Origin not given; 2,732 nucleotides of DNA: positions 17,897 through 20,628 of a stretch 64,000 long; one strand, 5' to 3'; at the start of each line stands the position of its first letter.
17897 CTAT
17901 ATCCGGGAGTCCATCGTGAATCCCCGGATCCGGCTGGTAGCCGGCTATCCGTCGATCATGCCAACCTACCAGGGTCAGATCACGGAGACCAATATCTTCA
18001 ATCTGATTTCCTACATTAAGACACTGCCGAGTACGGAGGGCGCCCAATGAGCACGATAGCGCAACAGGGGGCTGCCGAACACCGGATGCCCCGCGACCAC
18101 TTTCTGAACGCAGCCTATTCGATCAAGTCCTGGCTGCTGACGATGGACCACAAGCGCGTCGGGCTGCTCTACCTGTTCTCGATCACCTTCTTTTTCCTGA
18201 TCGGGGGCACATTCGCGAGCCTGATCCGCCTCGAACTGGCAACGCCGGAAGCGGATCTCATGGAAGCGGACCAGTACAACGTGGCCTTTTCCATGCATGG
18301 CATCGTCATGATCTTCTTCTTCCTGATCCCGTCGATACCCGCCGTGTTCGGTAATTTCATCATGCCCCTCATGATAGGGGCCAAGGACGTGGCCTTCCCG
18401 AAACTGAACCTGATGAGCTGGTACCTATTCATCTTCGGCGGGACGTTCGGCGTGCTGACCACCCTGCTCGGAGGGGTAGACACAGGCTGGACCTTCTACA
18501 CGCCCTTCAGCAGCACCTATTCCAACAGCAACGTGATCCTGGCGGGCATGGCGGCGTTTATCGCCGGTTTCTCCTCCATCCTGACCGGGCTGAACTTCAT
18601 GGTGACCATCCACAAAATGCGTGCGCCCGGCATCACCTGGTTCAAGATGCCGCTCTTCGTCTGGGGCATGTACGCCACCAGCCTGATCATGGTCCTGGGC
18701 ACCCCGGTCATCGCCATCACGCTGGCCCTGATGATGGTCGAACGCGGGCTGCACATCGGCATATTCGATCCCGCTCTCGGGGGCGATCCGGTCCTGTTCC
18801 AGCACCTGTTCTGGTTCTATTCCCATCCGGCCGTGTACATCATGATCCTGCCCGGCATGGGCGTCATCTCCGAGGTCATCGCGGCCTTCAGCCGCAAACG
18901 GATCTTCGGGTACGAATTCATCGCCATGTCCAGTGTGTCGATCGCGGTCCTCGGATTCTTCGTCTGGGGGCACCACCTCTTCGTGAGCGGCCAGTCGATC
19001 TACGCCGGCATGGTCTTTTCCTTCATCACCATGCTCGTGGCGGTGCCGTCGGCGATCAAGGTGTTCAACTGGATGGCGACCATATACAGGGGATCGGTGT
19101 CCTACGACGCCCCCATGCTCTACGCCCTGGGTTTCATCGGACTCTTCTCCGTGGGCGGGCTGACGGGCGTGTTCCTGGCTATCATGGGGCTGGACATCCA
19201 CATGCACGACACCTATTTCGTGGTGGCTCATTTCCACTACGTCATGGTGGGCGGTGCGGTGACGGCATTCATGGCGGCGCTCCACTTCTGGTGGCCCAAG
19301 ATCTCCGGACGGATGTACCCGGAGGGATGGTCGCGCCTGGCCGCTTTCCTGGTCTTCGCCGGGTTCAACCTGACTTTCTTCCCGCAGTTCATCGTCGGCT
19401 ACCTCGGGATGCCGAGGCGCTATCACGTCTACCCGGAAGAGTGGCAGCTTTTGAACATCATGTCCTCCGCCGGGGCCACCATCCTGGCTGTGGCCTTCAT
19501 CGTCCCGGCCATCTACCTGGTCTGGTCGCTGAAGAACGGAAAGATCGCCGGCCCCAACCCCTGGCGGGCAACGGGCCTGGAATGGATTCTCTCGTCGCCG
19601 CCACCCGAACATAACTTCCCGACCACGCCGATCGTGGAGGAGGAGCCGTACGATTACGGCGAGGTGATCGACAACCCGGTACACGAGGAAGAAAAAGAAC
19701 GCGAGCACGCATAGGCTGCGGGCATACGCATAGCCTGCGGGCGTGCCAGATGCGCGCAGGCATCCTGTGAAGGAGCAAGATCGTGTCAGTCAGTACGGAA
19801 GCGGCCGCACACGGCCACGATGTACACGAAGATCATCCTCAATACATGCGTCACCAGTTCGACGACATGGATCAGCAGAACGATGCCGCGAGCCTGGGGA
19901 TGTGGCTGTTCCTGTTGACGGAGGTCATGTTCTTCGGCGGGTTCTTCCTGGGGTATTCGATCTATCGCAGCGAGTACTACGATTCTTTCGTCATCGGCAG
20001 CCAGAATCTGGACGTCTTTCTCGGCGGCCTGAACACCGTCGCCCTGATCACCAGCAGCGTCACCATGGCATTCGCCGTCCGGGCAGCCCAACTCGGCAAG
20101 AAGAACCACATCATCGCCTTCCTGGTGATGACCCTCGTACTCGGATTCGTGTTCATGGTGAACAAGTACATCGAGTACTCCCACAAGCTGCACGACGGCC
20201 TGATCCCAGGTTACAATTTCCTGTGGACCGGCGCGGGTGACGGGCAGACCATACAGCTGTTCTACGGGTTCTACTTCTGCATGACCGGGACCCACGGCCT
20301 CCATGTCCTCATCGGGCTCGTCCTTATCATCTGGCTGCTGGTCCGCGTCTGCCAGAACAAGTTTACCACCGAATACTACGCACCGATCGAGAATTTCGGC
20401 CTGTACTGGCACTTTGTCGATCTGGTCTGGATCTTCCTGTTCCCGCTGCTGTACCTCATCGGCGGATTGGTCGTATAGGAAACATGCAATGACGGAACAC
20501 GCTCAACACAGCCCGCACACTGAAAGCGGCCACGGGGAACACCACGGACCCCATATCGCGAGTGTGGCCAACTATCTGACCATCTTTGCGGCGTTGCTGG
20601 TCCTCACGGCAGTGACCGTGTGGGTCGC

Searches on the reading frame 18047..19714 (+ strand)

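Call 28: search_protein_families(library=ncbifam, proteins=[window:18047-19714:+], max_evalue=1e-10)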
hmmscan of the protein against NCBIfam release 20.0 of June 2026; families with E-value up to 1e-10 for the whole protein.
window:18047-19714:+ (555 aa): 6 families
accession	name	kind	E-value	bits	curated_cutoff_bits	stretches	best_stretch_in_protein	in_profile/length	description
TIGR02891.1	CtaD_CoxA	equivalog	3.3e-201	669.3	670.75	1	29-530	1-504/504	cytochrome c oxidase subunit I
NF050116.1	cyt_aa3_Actin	exception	2.9e-149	498.3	880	1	29-532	2-509/522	aa3-type cytochrome oxidase subunit I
TIGR02882.1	QoxB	equivalog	5.3e-143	477.8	1015.5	1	20-533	35-553/643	cytochrome aa3 quinol oxidase subunit I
TIGR02843.1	CyoB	equivalog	3.5e-130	435.5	1020.35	1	24-533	42-560/646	cytochrome o ubiquinol oxidase subunit I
NF011592.0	PRK15017.1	equivalog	1.5e-112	377.6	1271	1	19-533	38-561/663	cytochrome o ubiquinol oxidase subunit I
NF041075.1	quin_ox_SoxB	equivalog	2e-19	69.9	700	1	65-494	23-453/468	proton pump complex quinol oxidase subunit SoxB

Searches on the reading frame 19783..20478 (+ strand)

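Call 64: search_protein_families(library=pfam, proteins=[window:19783-20478:+], max_evalue=0.001)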
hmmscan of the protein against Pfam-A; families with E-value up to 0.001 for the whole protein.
window:19783-20478:+ (231 aa): 1 family
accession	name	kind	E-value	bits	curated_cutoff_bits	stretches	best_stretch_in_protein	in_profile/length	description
PF00510.24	COX3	-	6e-20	72.6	23.8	1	36-226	76-256/258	Cytochrome c oxidase subunit III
